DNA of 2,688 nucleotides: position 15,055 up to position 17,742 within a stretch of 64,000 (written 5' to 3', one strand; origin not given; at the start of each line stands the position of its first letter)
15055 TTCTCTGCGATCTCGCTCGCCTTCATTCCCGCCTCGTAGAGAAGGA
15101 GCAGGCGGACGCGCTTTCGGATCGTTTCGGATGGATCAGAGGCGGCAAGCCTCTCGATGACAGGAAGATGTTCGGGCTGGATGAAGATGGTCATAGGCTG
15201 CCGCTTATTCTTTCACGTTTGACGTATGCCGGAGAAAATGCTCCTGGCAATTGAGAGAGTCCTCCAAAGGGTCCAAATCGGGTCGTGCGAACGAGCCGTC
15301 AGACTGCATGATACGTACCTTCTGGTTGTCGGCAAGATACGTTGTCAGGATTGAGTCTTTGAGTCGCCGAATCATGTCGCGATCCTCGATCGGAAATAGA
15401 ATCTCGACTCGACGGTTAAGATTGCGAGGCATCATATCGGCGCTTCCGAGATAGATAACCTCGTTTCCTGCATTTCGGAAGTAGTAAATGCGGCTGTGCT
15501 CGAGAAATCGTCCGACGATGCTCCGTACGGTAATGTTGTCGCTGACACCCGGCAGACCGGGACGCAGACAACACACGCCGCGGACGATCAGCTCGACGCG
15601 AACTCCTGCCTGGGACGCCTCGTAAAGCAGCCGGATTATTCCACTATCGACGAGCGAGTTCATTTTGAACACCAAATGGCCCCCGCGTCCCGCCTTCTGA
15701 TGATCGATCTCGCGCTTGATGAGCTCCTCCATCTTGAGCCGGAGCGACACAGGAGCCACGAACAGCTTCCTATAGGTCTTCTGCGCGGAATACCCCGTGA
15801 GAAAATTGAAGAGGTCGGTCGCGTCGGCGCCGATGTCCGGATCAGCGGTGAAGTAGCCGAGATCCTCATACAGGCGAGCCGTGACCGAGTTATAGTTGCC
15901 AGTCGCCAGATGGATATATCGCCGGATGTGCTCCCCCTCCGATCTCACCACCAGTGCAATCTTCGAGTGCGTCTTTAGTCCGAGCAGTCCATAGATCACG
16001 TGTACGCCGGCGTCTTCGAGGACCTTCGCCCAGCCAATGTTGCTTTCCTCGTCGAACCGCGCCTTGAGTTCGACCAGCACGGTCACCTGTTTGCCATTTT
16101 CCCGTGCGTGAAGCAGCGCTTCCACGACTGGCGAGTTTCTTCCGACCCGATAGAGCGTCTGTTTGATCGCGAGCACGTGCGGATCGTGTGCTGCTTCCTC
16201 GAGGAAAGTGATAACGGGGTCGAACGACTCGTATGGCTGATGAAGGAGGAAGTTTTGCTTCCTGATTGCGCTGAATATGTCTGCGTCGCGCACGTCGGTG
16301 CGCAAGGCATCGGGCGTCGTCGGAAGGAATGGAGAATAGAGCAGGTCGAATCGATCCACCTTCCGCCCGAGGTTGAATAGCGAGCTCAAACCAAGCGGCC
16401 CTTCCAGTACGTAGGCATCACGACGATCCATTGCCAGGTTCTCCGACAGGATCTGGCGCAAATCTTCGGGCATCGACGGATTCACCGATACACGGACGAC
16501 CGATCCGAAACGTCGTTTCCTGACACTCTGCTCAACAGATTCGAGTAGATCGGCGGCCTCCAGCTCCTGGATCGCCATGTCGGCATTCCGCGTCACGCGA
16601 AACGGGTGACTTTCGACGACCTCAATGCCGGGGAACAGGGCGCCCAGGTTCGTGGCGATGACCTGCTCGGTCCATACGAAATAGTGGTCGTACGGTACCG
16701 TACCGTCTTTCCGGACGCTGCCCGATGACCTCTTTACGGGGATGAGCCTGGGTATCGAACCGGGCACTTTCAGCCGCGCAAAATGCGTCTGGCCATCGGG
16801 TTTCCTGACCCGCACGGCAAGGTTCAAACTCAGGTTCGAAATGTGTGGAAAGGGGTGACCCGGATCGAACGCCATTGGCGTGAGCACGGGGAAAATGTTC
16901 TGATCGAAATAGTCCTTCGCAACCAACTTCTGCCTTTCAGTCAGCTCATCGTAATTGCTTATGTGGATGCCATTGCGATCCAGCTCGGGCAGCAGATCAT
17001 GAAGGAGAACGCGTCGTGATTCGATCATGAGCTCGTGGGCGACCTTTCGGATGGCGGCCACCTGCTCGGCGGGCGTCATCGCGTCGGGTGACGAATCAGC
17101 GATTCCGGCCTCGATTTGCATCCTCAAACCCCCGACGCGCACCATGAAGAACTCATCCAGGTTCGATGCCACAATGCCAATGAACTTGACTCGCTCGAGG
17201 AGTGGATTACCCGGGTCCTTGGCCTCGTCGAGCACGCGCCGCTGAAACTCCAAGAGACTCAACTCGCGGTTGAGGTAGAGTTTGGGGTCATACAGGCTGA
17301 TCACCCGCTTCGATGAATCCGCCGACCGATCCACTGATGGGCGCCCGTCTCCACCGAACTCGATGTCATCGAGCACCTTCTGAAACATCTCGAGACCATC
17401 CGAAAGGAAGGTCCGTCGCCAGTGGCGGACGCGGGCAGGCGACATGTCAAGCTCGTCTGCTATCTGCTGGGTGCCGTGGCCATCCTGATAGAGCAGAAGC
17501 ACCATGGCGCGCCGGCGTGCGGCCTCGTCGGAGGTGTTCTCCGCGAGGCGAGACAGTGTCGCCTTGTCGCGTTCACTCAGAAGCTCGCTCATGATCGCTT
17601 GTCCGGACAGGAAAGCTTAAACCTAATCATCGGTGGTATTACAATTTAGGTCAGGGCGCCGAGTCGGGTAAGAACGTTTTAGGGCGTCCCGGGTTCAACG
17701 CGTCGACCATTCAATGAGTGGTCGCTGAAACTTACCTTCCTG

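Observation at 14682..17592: PPK1 carries an N-terminal HTH module, and a stand-alone paralog of that module with a polybasic tail lies immediately downstream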

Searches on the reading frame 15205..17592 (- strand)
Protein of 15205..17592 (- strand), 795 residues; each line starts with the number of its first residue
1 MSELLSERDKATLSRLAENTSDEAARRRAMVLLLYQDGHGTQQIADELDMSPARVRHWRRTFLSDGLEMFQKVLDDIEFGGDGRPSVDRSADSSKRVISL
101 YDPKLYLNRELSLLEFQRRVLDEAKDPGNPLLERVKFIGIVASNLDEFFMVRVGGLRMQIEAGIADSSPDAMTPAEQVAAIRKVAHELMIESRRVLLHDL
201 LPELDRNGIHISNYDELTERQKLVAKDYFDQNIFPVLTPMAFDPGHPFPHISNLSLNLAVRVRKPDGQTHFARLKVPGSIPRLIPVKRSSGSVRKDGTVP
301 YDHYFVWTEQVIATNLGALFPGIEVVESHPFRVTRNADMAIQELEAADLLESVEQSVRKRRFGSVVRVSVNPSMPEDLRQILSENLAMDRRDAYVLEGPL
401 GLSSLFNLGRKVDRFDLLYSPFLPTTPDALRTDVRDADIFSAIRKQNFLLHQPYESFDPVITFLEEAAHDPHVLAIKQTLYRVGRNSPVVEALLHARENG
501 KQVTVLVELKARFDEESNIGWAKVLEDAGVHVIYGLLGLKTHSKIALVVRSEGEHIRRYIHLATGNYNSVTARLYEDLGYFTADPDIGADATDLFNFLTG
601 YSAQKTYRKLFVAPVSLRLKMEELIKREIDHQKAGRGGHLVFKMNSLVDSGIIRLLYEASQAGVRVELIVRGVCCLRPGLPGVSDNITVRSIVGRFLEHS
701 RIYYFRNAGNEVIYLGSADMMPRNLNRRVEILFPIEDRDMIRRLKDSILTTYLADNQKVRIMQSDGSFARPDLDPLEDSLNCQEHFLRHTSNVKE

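Call 4: search_protein_families(library=pfam, proteins=[window:15205-17592:-], max_evalue=1)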
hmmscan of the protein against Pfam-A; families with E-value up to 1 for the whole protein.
window:15205-17592:- (795 aa): 14 families
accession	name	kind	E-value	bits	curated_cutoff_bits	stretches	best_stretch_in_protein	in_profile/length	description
PF17941.7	PP_kinase_C_1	-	8.9e-76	253.6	25.7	1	438-603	1-166/167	Polyphosphate kinase C-terminal domain 1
PF13090.12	PP_kinase_C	-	3.7e-68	228.8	25.8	1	610-772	1-162/172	Polyphosphate kinase C-terminal domain 2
PF02503.22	PP_kinase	-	2.3e-60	203.9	31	1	221-408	2-183/183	Polyphosphate kinase middle domain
PF13089.11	PP_kinase_N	-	1.8e-37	128.3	23.8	1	106-211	1-106/107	Polyphosphate kinase N-terminal domain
PF13384.12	HTH_23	-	1.9e-10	40.6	24.6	1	25-68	4-47/50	Homeodomain-like domain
PF13091.12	PLDc_2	-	1.1e-08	35.5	27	2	644-746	16-126/132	PLD-like domain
PF13551.12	HTH_29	-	1.6e-07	31.8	28.1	1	28-68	1-42/64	Winged helix-turn helix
PF08281.18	Sigma70_r4_2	-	0.00011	22.2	25.7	1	26-58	14-46/54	Sigma-70, region 4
PF13518.12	HTH_28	-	0.00016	22.1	25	1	28-68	2-42/52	Helix-turn-helix domain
PF09565.16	RE_NgoFVII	-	0.0029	17.4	23.8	1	685-746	80-143/162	NgoFVII restriction endonuclease N-terminal PLD domain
PF01527.26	HTH_Tnp_1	-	0.018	15.7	24.1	1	27-71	12-55/75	Transposase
PF00196.25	GerE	-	0.052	13.6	23.5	1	27-59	6-38/57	Bacterial regulatory proteins, luxR family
PF02796.21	HTH_7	-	0.14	12.7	23.8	0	31-53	14-36/45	Helix-turn-helix domain of resolvase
PF06056.18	Terminase_5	-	0.14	12.5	20.3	1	26-60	3-35/58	Putative ATPase subunit of terminase (gpP-like)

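Call 5: search_protein_families(library=ncbifam, proteins=[window:15205-17592:-], max_evalue=1)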
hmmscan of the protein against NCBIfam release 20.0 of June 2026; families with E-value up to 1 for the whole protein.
window:15205-17592:- (795 aa): 19 families
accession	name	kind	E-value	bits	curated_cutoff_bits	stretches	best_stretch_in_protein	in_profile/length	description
NF003921.0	PRK05443.2-2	subfamily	4e-291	967.6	701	1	91-792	8-696/707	RNA degradosome polyphosphate kinase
NF003922.0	PRK05443.2-3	equivalog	9e-260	863.7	981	1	101-791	47-729/735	RNA degradosome polyphosphate kinase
NF003920.0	PRK05443.2-1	equivalog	9.1e-259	860.6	935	1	98-792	4-691/719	RNA degradosome polyphosphate kinase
TIGR03705.1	poly_P_kin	equivalog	4.3e-258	858.2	465.85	1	106-787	2-671/673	polyphosphate kinase 1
NF003919.0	PRK05443.1-4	equivalog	1.7e-238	793.6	908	1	98-791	20-706/730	RNA degradosome polyphosphate kinase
NF003918.0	PRK05443.1-2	subfamily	1.3e-234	780.4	691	1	97-791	8-694/697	RNA degradosome polyphosphate kinase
NF003924.0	PRK05443.3-2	equivalog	1.3e-215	717.9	1058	1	100-790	3-672/699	RNA degradosome polyphosphate kinase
NF003927.0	PRK05443.3-6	equivalog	3.7e-173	577.6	1042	1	106-787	7-676/717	RNA degradosome polyphosphate kinase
NF003926.0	PRK05443.3-4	equivalog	8.5e-156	520.1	1391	1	106-789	4-670/675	RNA degradosome polyphosphate kinase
NF003917.0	PRK05443.1-1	subfamily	1.3e-154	516.3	470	1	103-765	4-655/689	RNA degradosome polyphosphate kinase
NF003923.0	PRK05443.3-1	equivalog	8.5e-153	510.2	1116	1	106-763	7-658/692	RNA degradosome polyphosphate kinase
NF003925.0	PRK05443.3-3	equivalog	1.1e-126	423.7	707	1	104-767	10-662/688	RNA degradosome polyphosphate kinase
NF033545.0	transpos_IS630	equivalog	4.6e-06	26.3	100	1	27-70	1-44/299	IS630 family transposase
NF040595.1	HTH_Cbp1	equivalog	0.0021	18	140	1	32-77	9-51/135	CRISPR DNA repeat-binding protein Cbp1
NF033516.0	transpos_IS3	equivalog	0.0025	17.1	160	1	27-155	3-111/369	IS3 family transposase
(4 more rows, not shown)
